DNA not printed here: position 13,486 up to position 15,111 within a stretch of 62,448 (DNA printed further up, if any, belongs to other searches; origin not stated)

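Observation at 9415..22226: A 12.8-kb lower-G+C island encoding an uncharacterised regulated uptake-and-conversion pathway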

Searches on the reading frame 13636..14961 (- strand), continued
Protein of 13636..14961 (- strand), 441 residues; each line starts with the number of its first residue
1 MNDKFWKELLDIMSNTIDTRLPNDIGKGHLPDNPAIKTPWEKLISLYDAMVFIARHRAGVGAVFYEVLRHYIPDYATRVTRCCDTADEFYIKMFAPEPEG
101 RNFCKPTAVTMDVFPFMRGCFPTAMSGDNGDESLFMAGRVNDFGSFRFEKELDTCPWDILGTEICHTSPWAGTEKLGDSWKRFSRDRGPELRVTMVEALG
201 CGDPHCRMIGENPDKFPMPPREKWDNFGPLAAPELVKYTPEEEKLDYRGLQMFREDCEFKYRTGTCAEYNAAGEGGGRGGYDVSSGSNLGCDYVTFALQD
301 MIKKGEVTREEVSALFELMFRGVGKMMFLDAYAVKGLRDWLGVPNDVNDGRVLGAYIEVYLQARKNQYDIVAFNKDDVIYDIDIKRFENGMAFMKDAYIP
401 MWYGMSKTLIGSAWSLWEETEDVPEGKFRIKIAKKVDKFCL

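Call 37: find_encoding_contigs(protein=P0120, flank=9000, max_places=3)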
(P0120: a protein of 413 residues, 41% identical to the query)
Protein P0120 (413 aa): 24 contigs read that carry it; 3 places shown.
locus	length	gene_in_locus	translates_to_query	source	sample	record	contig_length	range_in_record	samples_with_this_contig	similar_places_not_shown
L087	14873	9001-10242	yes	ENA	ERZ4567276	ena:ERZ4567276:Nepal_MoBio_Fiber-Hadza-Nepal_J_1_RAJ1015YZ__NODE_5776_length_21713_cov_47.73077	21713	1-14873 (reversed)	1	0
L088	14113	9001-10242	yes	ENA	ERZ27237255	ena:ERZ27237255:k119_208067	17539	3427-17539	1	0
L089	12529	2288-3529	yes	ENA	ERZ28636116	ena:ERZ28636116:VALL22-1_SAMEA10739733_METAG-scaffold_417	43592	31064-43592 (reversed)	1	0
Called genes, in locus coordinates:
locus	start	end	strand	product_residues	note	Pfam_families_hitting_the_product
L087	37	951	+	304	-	PF00528:BPD_transp_1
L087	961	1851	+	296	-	PF00528:BPD_transp_1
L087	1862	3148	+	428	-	PF02056:Glyco_hydro_4, PF11975:Glyco_hydro_4C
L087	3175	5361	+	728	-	PF16875:Glyco_hydro_36N, PF02065:Melibiase, PF16874:Glyco_hydro_36C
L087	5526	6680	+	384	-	PF14659:Phage_int_SAM_3, PF00589:Phage_integrase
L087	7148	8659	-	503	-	PF13556:HTH_30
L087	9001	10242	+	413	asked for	-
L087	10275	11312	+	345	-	PF01571:GCV_T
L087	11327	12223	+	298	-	PF00106:adh_short, PF23441:SDR (faint), PF08659:KR, PF13561:adh_short_C2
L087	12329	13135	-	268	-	PF19553:DUF6076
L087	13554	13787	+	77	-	PF12728:HTH_17 (weak)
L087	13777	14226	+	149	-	PF13730:HTH_36, PF13545:HTH_Crp_2 (faint), PF13412:HTH_24 (weak)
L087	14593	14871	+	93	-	?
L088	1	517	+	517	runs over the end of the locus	PF00496:SBP_bac_5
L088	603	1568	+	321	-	PF19300:BPD_transp_1_N, PF00528:BPD_transp_1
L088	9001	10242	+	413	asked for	-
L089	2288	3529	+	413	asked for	-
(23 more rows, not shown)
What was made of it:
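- On Genomic island (horizontally acquired accessory DNA): Related minimal cassettes do lie next to an integrase, DUF6076 and excisionase-like genes (call 37).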

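Call 38: find_encoding_contigs(protein=P0053, flank=9000, max_places=2)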
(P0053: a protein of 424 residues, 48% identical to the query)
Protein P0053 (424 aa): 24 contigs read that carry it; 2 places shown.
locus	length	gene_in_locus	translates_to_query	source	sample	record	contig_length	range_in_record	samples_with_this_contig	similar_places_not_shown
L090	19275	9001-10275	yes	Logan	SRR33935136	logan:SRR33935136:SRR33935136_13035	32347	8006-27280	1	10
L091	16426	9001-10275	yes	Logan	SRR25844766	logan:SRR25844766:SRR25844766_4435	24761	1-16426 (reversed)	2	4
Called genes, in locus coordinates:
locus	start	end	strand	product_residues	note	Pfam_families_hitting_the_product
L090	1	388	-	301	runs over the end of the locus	PF00106:adh_short, PF08659:KR, PF13561:adh_short_C2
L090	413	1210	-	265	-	PF00106:adh_short, PF08659:KR, PF13561:adh_short_C2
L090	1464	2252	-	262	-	PF00196:GerE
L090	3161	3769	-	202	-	PF00440:TetR_N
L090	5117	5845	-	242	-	PF02634:FdhD-NarQ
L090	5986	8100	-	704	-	PF02730:AFOR_N, PF01314:AFOR_C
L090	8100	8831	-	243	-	PF00037:Fer4 (weak), PF12837:Fer4_6 (weak), PF13237:Fer4_10 (weak), PF14697:Fer4_21 (weak), PF12838:Fer4_7, PF13187:Fer4_9, PF12838:Fer4_7, PF13247:Fer4_11, +12 more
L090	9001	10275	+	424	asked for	-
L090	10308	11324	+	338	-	PF01571:GCV_T, PF08669:GCV_T_C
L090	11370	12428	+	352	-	PF08240:ADH_N, PF16912:Glu_dehyd_C (faint), PF00107:ADH_zinc_N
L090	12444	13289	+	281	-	PF00106:adh_short, PF08659:KR, PF13561:adh_short_C2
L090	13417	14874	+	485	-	PF07690:MFS_1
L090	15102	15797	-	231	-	PF13276:HTH_21, PF00665:rve, PF13683:rve_3, PF13333:rve_2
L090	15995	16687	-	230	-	PF01527:HTH_Tnp_1 (faint), PF13384:HTH_23 (faint), PF13518:HTH_28, PF06056:Terminase_5 (faint), PF13565:HTH_32 (faint), PF13518:HTH_28, PF13551:HTH_29 (weak)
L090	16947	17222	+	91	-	-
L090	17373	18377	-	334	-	PF09479:Flg_new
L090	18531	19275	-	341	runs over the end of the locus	PF09479:Flg_new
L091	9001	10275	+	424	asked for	-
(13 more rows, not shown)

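Call 52: search_protein_families(library=ncbifam, proteins=[L087:11327-12223:+, L002:9357-10217:+, L004:3700-4548:-, L090:12444-13289:+, L001:609-1445:+], max_evalue=1e-10)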
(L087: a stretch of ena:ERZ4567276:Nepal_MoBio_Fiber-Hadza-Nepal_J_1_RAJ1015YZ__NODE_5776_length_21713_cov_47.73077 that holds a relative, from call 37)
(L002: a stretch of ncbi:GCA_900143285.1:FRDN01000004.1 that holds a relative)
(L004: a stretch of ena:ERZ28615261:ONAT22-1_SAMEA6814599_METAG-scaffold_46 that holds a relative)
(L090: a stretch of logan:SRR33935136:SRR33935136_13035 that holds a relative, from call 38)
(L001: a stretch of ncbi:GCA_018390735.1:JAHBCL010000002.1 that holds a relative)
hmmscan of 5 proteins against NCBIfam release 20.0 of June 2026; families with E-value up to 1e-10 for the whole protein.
L087:11327-12223:+ (298 aa): 203 families (the best 25 are shown)
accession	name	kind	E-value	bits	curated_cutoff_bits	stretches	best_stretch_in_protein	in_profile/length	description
NF005559.1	PRK07231.1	subfamily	1.9e-47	161.9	215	1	25-280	2-248/249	glucose 1-dehydrogenase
NF004198.0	PRK05653.1-3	equivalog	2.1e-45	155.1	296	1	24-278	4-245/248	3-oxoacyl-ACP reductase FabG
TIGR03971.1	SDR_subfam_1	subfamily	2.4e-43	148.4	300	1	25-280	1-269/271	mycofactocin-coupled SDR family oxidoreductase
NF009093.0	PRK12429.1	subfamily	3.6e-42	144.4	258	1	25-280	3-257/259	3-hydroxybutyrate dehydrogenase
NF006070.0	PRK08213.1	subfamily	2.4e-41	142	279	1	19-279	4-256/259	gluconate 5-dehydrogenase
TIGR01830.1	3oxo_ACP_reduc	equivalog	4.9e-41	141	297.75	1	30-280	1-239/239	3-oxoacyl-[acyl-carrier-protein] reductase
NF047923.1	pyridox_DH_SDR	equivalog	1.5e-40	139.3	325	1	26-282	2-243/243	pyridoxal 4-dehydrogenase, SDR-type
NF006493.1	PRK08936.1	subfamily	1.7e-40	139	420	1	25-281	5-252/261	glucose-1-dehydrogenase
NF009468.0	PRK12826.1-4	equivalog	3.2e-40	138.4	318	1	25-279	5-247/256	SDR family oxidoreductase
NF040490.1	SDR_subfam_3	subfamily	1.8e-39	135.8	385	1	26-279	3-263/268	mycofactocin-coupled SDR family oxidoreductase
NF004791.0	PRK06138.1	equivalog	2.1e-39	135.3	312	1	25-280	3-250/252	SDR family oxidoreductase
NF005811.0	PRK07677.1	equivalog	4.3e-39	134.6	318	1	26-282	2-250/254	2,4-dienoyl-CoA reductase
NF005909.0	PRK07890.1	subfamily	7.3e-39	133.6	258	1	24-279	4-257/260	short chain dehydrogenase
NF004202.0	PRK05653.2-2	equivalog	9.2e-39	133.5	333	1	25-279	5-247/259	3-oxoacyl-ACP reductase FabG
NF004818.0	PRK06172.1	equivalog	3.4e-38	131.4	336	1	25-280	5-251/253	SDR family oxidoreductase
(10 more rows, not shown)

L002:9357-10217:+ (286 aa): 93 families (the best 25 are shown)
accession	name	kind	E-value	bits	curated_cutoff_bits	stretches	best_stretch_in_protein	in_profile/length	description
NF005395.0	PRK06940.1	subfamily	1e-43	149.8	280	1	2-283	2-272/276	SDR family oxidoreductase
NF005559.1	PRK07231.1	subfamily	1.5e-26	93.4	215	1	175-275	150-247/249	glucose 1-dehydrogenase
NF009466.0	PRK12826.1-2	subfamily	2.1e-25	89.7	222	1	174-275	151-244/248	3-oxoacyl-ACP reductase FabG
NF006121.0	PRK08265.1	subfamily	7.8e-25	87.9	294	1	176-276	150-246/263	short chain dehydrogenase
NF052558.1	MBtsdlDhBudC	equivalog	1.2e-23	84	270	1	176-278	148-244/250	meso-2,3-butanediol dehydrogenase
NF004791.0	PRK06138.1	equivalog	2e-22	79.7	312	1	176-277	152-251/252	SDR family oxidoreductase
NF053701.1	CsHdxCHCADhChcB2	equivalog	1.2e-21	77.3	350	1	175-277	150-244/245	cis-4-hydroxycyclohexanecarboxylate dehydrogenase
NF005469.0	PRK07063.1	equivalog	1.4e-21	77.2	306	1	175-276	156-255/260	SDR family oxidoreductase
NF004713.0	PRK06057.1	equivalog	1.6e-21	77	404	1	170-278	149-252/257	3-oxoacyl-ACP reductase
TIGR01830.1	3oxo_ACP_reduc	equivalog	4.3e-21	75.7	297.75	1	176-274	147-237/239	3-oxoacyl-[acyl-carrier-protein] reductase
NF006366.0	PRK08589.1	equivalog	4.7e-21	75.3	386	1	176-278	153-255/272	SDR family oxidoreductase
NF004198.0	PRK05653.1-3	equivalog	2.2e-20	73.2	296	0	3-92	7-98/248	3-oxoacyl-ACP reductase FabG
NF005811.0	PRK07677.1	equivalog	9.3e-20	71.3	318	1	173-274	148-246/254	2,4-dienoyl-CoA reductase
NF006693.0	PRK09242.1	equivalog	9.4e-20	70.8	328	1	170-276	154-254/258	SDR family oxidoreductase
NF004203.0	PRK05653.2-4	subfamily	9.6e-20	71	313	1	176-274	156-255/260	3-oxoacyl-ACP reductase FabG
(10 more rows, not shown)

L004:3700-4548:- (282 aa): 28 families (the best 25 are shown)
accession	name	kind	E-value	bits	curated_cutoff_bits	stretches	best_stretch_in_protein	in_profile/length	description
NF009092.0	PRK12428.1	subfamily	8.1e-50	169.9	242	1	9-273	3-254/261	coniferyl-alcohol dehydrogenase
NF005446.0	PRK07035.1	equivalog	1.8e-16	60.2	373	0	161-269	155-253/255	SDR family oxidoreductase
NF005559.1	PRK07231.1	subfamily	2e-16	60.2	215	0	175-268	159-246/249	glucose 1-dehydrogenase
NF052558.1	MBtsdlDhBudC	equivalog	3e-15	56.5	270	0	9-47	1-39/250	meso-2,3-butanediol dehydrogenase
NF005681.0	PRK07478.1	subfamily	8.8e-15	54.8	267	0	9-58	4-53/254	SDR family oxidoreductase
NF004199.0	PRK05653.1-4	equivalog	1.1e-13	51.3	301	0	175-268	161-244/247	3-oxoacyl-ACP reductase FabG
NF004778.0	PRK06124.1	equivalog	3.8e-13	49.4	303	0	174-271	165-254/256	SDR family oxidoreductase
NF005095.0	PRK06523.1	subfamily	5e-13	49.1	231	0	8-119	7-129/261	oxidoreductase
NF049979.1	AlphHSDSHdhA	equivalog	5.3e-13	49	350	0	159-266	147-243/258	7alpha-hydroxysteroid dehydrogenase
NF004791.0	PRK06138.1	equivalog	6.4e-13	48.6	312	0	167-270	153-250/252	SDR family oxidoreductase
NF004774.0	PRK06114.1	equivalog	9.2e-13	48.1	360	0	175-268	174-258/262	SDR family oxidoreductase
NF006080.0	PRK08226.1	equivalog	1e-12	48.1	356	0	168-270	154-254/263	SDR family oxidoreductase UcpA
TIGR01832.1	kduD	equivalog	2.8e-12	46.7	338.85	0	174-268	158-244/248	2-dehydro-3-deoxy-D-gluconate 5-dehydrogenase KduD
NF005118.0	PRK06550.1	equivalog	3e-12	46.9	270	0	181-270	152-234/236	3-oxoacyl-ACP reductase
NF006366.0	PRK08589.1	equivalog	4.5e-12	45.8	386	0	160-269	147-252/272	SDR family oxidoreductase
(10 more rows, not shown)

L090:12444-13289:+ (281 aa): 126 families (the best 25 are shown)
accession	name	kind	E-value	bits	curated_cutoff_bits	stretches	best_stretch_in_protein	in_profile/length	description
NF005395.0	PRK06940.1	subfamily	2.3e-51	174.9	280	1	3-272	4-266/276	SDR family oxidoreductase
NF005559.1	PRK07231.1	subfamily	5.1e-34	117.9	215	2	176-270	152-247/249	glucose 1-dehydrogenase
NF004198.0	PRK05653.1-3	equivalog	1.3e-32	113.2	296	2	5-135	10-143/248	3-oxoacyl-ACP reductase FabG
NF052558.1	MBtsdlDhBudC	equivalog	1.1e-31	110.4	270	2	4-138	5-138/250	meso-2,3-butanediol dehydrogenase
NF009466.0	PRK12826.1-2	subfamily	2e-31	109.3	222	2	4-137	5-143/248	3-oxoacyl-ACP reductase FabG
NF005067.0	PRK06484.1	equivalog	1e-28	100.2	713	2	168-274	409-515/524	short chain dehydrogenase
NF004791.0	PRK06138.1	equivalog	2.1e-28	99.3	312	2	4-138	7-143/252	SDR family oxidoreductase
NF004713.0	PRK06057.1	equivalog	1.4e-27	96.8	404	1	177-271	156-250/257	3-oxoacyl-ACP reductase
NF009092.0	PRK12428.1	subfamily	2.3e-27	96.3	242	1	5-275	8-255/261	coniferyl-alcohol dehydrogenase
NF005075.0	PRK06500.1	equivalog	3.2e-27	95.5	336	2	5-139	9-141/249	SDR family oxidoreductase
NF004818.0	PRK06172.1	equivalog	4.9e-27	94.9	336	1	176-272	156-252/253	SDR family oxidoreductase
NF006080.0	PRK08226.1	equivalog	1.4e-26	93.5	356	1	174-270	152-253/263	SDR family oxidoreductase UcpA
NF009468.0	PRK12826.1-4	equivalog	1.6e-26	93.5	318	1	4-137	9-144/256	SDR family oxidoreductase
TIGR01830.1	3oxo_ACP_reduc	equivalog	2.9e-26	92.6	297.75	1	176-269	147-237/239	3-oxoacyl-[acyl-carrier-protein] reductase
NF053701.1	CsHdxCHCADhChcB2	equivalog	8.2e-26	91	350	1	174-271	149-243/245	cis-4-hydroxycyclohexanecarboxylate dehydrogenase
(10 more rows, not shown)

L001:609-1445:+ (278 aa): 115 families (the best 25 are shown)
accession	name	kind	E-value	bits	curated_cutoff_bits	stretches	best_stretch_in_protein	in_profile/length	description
NF005395.0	PRK06940.1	subfamily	2e-49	168.5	280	1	5-275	3-274/276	SDR family oxidoreductase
NF005559.1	PRK07231.1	subfamily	1.2e-33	116.7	215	2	172-265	149-247/249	glucose 1-dehydrogenase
NF004198.0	PRK05653.1-3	equivalog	4.2e-28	98.5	296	2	4-139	6-151/248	3-oxoacyl-ACP reductase FabG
NF009092.0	PRK12428.1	subfamily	4.6e-28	98.6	242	1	4-275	4-260/261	coniferyl-alcohol dehydrogenase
NF053701.1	CsHdxCHCADhChcB2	equivalog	6.5e-28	97.9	350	1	172-267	148-244/245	cis-4-hydroxycyclohexanecarboxylate dehydrogenase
NF009466.0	PRK12826.1-2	subfamily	9.5e-27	94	222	1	172-266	150-245/248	3-oxoacyl-ACP reductase FabG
NF052558.1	MBtsdlDhBudC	equivalog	1.6e-26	93.4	270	1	173-270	146-246/250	meso-2,3-butanediol dehydrogenase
NF005067.0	PRK06484.1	equivalog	2.2e-26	92.5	713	1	4-271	272-517/524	short chain dehydrogenase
NF005309.0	PRK06841.1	subfamily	6.9e-26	91.3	286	1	171-266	156-253/255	GolD/DthD family dehydrogenase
NF004713.0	PRK06057.1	equivalog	5.9e-24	84.9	404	1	175-268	155-252/257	3-oxoacyl-ACP reductase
NF006121.0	PRK08265.1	subfamily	2.6e-23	82.9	294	1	175-267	150-247/263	short chain dehydrogenase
NF005075.0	PRK06500.1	equivalog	3.4e-23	82.3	336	1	170-265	144-246/249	SDR family oxidoreductase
NF047420.2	EF_P_mod_YmfI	equivalog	1.7e-22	80.3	238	1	175-265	144-235/236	elongation factor P 5-aminopentanone reductase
NF006070.0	PRK08213.1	subfamily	2.7e-22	79.5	279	1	164-267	154-258/259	gluconate 5-dehydrogenase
NF009468.0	PRK12826.1-4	equivalog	5.9e-22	78.6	318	1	175-265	156-247/256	SDR family oxidoreductase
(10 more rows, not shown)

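Call 53: search_protein_representatives(alignment_id=A1)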
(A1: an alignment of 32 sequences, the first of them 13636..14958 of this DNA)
Query: 32 sequences, 413 profile positions. Proteins with E-value up to 0.001 (for the whole library): 160; up to 1e-10: 96; up to 1e-30: 42. The best 150 are listed.
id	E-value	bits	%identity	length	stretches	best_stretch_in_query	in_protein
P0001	1.7e-191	653.0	-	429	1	1-412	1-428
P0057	7.9e-188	640.8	-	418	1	4-413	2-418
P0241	1.1e-158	544.8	-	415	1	1-412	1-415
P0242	6.5e-157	539.0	-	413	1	2-412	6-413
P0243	7.0e-151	519.1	-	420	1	1-412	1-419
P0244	6.0e-150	516.1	-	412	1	1-412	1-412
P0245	5.6e-146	503.0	-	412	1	6-411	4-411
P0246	3.0e-141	487.4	-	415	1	3-412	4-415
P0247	5.3e-109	381.2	-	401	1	15-411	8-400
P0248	2.3e-106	372.5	-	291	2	182-412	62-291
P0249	3.6e-98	345.5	-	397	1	18-412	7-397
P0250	5.7e-97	341.6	-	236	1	175-412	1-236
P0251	2.3e-91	323.1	-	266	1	156-411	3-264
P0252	4.6e-85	302.3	-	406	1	16-411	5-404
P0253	2.4e-83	296.7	-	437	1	23-406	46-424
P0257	6.5e-66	239.3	-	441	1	21-406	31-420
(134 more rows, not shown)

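Call 54: find_encoding_contigs(protein=P0257, flank=8000, max_places=2)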
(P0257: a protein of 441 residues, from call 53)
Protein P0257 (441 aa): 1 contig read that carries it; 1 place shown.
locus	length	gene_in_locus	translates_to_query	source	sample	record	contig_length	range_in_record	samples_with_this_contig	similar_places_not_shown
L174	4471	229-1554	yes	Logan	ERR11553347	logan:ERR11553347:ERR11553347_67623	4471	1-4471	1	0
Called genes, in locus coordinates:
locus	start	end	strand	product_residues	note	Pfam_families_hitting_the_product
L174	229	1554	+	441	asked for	-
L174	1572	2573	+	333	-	PF01571:GCV_T, PF08669:GCV_T_C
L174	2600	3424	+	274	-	PF12146:Hydrolase_4, PF00561:Abhydrolase_1, PF12697:Abhydrolase_6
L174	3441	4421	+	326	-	PF00106:adh_short (weak), PF08659:KR, PF00106:adh_short, PF13561:adh_short_C2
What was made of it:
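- Even the most distant family member keeps V4R2, GcvT-like and SDR together (call 54).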

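Call 55: find_encoding_contigs(protein=P0002, flank=8000, max_places=2)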
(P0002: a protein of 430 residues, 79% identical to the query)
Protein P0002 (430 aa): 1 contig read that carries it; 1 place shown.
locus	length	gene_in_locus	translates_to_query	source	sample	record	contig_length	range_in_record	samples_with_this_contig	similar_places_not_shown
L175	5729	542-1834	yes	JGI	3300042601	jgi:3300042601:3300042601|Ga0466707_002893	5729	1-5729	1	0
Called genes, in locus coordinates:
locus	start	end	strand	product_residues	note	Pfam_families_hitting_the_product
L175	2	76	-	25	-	?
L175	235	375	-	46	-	-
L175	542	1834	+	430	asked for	-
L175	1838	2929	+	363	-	PF01571:GCV_T, PF08669:GCV_T_C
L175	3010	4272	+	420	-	PF07690:MFS_1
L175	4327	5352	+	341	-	PF08240:ADH_N, PF00107:ADH_zinc_N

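Call 60: search_protein_families(library=pfam, alignment_id=A2, max_evalue=0.00001)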
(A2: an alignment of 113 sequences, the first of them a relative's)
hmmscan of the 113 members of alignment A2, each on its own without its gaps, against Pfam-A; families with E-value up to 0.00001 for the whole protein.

A. member 1, L012:12430-13491:+ (354 aa): 2 families
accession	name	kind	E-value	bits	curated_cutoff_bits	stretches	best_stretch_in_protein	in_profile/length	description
PF00107.32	ADH_zinc_N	-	5e-13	49.6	31.8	1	180-302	2-116/129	Zinc-binding dehydrogenase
PF08240.17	ADH_N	-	1.7e-11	44.7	23.5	1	30-119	1-96/104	Alcohol dehydrogenase GroES-like domain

B. families by the number of members that match (of 113 scanned): 115 families (the first 25 are shown)
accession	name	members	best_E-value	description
PF13561.12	adh_short_C2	26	1.3e-59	Enoyl-(Acyl carrier protein) reductase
PF00106.31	adh_short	26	1.9e-53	short chain dehydrogenase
PF08659.16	KR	23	2.3e-14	KR domain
PF07690.21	MFS_1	10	1.1e-54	Major Facilitator Superfamily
PF08240.17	ADH_N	8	2.3e-14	Alcohol dehydrogenase GroES-like domain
PF00107.32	ADH_zinc_N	8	5e-13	Zinc-binding dehydrogenase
PF23441.1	SDR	5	1.5e-09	SDR-like rossmann domain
PF00196.25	GerE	4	9.8e-15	Bacterial regulatory proteins, luxR family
PF00083.30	Sugar_tr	3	1.6e-08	Sugar (and other) transporter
PF00291.31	PALP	2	5e-44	Pyridoxal-phosphate dependent enzyme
PF02548.21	Pantoate_transf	2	4.4e-41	Ketopantoate hydroxymethyltransferase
PF13347.12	MFS_2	2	7.1e-33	MFS/sugar transport protein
PF00005.33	ABC_tran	2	3.9e-28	ABC transporter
PF13556.12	HTH_30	2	3.6e-14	PucR C-terminal helix-turn-helix domain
PF13304.12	AAA_21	2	7.2e-10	AAA domain, putative AbiEii toxin, Type IV TA system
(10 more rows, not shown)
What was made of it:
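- A ketoreductase-type SDR is the commonest partner (call 60).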

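Call 61: search_protein_families(library=pfam, alignment_id=A3, max_evalue=0.00001)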
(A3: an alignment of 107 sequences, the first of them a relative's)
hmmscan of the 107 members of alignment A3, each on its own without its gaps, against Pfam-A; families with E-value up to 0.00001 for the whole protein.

A. member 1, L012:6021-7022:- (333 aa): 3 families
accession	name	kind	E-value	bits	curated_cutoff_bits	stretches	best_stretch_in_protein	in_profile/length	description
PF08240.17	ADH_N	-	8.4e-18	65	23.5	1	22-111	1-98/104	Alcohol dehydrogenase GroES-like domain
PF00107.32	ADH_zinc_N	-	3.8e-12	46.7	31.8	1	160-290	2-125/129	Zinc-binding dehydrogenase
PF16912.11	Glu_dehyd_C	-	2.7e-06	27.5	34.9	0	128-332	4-211/211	Glucose dehydrogenase C-terminus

B. families by the number of members that match (of 107 scanned): 103 families (the first 25 are shown)
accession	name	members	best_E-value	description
PF13556.12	HTH_30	23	1.6e-22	PucR C-terminal helix-turn-helix domain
PF13561.12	adh_short_C2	13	2.4e-56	Enoyl-(Acyl carrier protein) reductase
PF00106.31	adh_short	13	2.6e-50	short chain dehydrogenase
PF08659.16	KR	10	2.6e-12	KR domain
PF07690.21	MFS_1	4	1.7e-39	Major Facilitator Superfamily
PF00126.33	HTH_1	3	3.1e-21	Bacterial regulatory helix-turn-helix protein, lysR family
PF01268.25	FTHFS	2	1.2e-277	Formate--tetrahydrofolate ligase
PF01571.26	GCV_T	2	2.2e-96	Aminomethyltransferase folate-binding domain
PF03466.25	LysR_substrate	2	2.3e-22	LysR substrate binding domain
PF08240.17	ADH_N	2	8.4e-18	Alcohol dehydrogenase GroES-like domain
PF05698.19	Trigger_C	2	5.4e-16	Bacterial trigger factor protein (TF) C-terminus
PF00196.25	GerE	2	8e-16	Bacterial regulatory proteins, luxR family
PF00107.32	ADH_zinc_N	2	3.8e-12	Zinc-binding dehydrogenase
PF01073.25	3Beta_HSD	2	1.1e-07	3-beta hydroxysteroid dehydrogenase/isomerase family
PF16363.11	GDP_Man_Dehyd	2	4.3e-07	GDP-mannose 4,6 dehydratase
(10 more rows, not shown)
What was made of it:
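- A census of the three genes on each side of 39 non-redundant loci found 39 SDR genes, 25 PucR, 14 MFS and 10 MDR, plus formate-THF ligase (2) and FolD (1) (calls 60, 61).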
